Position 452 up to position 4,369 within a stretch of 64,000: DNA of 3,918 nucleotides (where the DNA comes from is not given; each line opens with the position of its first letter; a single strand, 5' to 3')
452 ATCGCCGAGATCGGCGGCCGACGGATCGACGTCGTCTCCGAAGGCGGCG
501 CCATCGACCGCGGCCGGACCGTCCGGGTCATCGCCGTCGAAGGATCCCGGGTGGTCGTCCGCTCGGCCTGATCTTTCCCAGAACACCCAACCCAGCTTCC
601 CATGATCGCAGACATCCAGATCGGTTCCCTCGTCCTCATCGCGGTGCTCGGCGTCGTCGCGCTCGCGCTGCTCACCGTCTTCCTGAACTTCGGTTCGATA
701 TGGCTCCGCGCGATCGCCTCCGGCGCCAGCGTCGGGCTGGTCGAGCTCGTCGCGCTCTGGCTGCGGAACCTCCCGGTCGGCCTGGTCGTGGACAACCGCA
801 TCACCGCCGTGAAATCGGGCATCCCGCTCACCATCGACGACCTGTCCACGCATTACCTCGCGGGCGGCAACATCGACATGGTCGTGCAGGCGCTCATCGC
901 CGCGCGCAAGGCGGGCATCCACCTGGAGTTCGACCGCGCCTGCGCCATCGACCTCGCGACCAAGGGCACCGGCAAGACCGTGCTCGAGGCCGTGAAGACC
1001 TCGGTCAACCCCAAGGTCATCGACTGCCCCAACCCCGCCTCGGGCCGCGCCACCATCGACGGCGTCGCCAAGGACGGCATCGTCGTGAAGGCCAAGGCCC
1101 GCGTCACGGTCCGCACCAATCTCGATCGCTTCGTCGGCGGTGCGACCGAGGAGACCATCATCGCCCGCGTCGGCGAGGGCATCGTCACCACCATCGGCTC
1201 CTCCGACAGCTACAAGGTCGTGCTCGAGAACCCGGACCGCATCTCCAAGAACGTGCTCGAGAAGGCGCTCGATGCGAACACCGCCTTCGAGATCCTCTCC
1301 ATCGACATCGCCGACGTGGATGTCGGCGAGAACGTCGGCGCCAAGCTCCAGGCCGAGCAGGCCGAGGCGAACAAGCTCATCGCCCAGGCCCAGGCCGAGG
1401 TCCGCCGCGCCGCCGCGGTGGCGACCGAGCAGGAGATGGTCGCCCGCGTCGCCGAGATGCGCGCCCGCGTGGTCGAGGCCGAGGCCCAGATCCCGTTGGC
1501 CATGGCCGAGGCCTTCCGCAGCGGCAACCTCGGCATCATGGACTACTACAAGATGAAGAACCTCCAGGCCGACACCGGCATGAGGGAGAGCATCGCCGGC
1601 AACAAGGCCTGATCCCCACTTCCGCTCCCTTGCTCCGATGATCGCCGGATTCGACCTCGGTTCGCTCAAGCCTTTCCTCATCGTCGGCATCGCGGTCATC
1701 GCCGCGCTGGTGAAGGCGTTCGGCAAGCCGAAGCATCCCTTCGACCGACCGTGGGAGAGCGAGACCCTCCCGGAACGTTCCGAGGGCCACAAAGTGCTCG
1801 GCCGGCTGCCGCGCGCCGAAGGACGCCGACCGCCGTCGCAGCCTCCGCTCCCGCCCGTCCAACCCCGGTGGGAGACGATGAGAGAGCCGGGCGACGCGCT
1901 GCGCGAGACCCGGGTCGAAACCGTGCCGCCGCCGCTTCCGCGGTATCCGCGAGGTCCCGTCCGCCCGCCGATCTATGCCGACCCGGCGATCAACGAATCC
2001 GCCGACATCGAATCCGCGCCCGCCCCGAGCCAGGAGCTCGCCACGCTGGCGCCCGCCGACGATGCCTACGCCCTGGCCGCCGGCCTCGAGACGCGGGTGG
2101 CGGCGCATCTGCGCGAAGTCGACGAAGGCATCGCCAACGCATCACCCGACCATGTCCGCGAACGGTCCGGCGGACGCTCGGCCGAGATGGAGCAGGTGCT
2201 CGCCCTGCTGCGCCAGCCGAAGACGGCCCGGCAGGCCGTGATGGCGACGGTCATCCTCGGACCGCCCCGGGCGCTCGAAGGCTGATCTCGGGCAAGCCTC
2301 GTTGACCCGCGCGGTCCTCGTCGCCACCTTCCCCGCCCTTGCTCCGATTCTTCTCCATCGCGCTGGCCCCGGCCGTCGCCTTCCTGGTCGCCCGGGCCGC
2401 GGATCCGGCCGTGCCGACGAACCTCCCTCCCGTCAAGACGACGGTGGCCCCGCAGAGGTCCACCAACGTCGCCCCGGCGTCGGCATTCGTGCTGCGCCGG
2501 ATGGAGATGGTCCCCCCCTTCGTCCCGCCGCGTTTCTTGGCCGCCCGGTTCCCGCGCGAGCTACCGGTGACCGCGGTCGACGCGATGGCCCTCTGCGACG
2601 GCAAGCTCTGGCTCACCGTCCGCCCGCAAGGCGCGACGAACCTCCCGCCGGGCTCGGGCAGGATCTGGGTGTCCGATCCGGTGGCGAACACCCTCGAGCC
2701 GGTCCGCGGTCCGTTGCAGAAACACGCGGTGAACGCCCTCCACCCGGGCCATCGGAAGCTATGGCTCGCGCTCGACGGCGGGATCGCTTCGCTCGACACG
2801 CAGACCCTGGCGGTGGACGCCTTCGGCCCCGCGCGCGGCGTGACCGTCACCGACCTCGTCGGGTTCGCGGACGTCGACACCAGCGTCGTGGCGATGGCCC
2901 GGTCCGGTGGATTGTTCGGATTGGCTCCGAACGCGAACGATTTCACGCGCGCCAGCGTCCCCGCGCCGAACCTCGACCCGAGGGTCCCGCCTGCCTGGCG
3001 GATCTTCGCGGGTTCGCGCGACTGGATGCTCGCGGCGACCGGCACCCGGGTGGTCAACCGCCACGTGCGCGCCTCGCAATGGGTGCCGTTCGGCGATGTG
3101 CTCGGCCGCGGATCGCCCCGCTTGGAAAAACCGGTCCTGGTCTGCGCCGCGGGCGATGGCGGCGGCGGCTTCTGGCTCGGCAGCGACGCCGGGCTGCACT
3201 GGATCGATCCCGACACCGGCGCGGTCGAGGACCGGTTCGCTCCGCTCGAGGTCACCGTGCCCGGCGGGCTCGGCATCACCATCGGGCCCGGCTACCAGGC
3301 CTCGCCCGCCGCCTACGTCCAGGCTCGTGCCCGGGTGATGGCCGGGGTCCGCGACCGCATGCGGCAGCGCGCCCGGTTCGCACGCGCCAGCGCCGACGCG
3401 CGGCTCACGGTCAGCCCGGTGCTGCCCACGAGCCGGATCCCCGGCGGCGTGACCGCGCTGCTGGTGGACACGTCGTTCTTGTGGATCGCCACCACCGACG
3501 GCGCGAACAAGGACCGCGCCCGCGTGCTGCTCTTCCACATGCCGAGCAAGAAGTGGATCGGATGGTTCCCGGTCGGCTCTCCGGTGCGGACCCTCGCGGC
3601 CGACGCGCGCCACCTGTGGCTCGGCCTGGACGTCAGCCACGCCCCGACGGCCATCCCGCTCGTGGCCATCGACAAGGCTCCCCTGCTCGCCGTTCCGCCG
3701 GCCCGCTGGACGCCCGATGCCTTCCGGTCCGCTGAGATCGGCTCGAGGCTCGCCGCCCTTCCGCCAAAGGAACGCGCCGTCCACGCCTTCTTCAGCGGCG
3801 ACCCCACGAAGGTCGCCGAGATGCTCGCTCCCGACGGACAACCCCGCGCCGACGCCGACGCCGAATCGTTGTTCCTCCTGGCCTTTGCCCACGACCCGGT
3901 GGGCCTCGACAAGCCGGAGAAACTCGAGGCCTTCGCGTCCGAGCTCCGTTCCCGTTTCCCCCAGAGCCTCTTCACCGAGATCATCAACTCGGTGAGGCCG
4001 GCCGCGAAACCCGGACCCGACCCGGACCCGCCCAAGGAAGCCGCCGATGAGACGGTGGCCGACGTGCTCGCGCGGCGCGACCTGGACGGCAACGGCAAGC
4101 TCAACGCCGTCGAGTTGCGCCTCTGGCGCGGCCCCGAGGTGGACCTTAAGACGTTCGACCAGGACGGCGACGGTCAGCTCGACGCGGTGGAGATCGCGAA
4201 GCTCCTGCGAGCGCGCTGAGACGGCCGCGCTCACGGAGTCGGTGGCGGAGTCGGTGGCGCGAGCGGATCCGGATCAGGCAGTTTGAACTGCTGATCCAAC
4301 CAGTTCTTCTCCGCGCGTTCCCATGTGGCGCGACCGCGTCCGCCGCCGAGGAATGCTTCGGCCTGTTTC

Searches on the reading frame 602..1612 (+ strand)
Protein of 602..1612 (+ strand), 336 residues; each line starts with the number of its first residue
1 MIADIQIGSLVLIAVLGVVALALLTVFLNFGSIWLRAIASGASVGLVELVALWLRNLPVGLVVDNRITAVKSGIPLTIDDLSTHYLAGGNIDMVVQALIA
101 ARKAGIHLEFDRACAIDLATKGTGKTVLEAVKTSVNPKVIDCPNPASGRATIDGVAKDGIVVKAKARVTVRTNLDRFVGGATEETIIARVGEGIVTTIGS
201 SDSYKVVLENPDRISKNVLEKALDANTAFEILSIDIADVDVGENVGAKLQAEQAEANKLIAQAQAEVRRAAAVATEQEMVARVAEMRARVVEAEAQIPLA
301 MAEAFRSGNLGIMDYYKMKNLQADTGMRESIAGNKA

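Call 74: search_protein_families(library=pfam, proteins=[window:602-1612:+], max_evalue=0.0001)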
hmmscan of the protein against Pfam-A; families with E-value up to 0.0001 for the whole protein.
window:602-1612:+ (336 aa): 1 family
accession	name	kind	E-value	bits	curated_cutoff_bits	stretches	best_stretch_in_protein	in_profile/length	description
PF12127.13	FloA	-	7.6e-144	479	34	1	13-334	4-313/314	Flotillin-like protein FloA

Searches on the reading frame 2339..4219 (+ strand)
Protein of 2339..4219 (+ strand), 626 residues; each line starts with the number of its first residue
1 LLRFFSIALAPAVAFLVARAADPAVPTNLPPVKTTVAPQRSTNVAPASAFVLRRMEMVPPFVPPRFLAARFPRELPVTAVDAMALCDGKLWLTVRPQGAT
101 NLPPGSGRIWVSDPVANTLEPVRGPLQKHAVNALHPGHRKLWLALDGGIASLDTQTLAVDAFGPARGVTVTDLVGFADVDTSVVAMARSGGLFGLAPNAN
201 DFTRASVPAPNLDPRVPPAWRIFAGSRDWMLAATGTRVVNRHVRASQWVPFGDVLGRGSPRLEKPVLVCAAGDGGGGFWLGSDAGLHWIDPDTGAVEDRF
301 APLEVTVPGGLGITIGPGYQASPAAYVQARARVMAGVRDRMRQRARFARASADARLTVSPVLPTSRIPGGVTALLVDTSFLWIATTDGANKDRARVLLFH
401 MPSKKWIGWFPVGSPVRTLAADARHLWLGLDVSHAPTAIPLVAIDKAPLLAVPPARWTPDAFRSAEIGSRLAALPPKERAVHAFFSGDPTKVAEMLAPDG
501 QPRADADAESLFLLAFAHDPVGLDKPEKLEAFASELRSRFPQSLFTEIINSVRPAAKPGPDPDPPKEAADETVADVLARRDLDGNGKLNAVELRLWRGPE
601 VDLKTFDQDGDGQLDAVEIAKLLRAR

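Call 74: search_protein_families(library=pfam, proteins=[window:2339-4219:+], max_evalue=0.0001)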
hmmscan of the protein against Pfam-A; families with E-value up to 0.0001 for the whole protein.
window:2339-4219:+ (626 aa): 1 family
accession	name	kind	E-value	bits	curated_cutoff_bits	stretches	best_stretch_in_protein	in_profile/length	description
PF00036.39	EF-hand_1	-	4.1e-05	23.3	25.4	0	604-624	7-27/29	EF hand domain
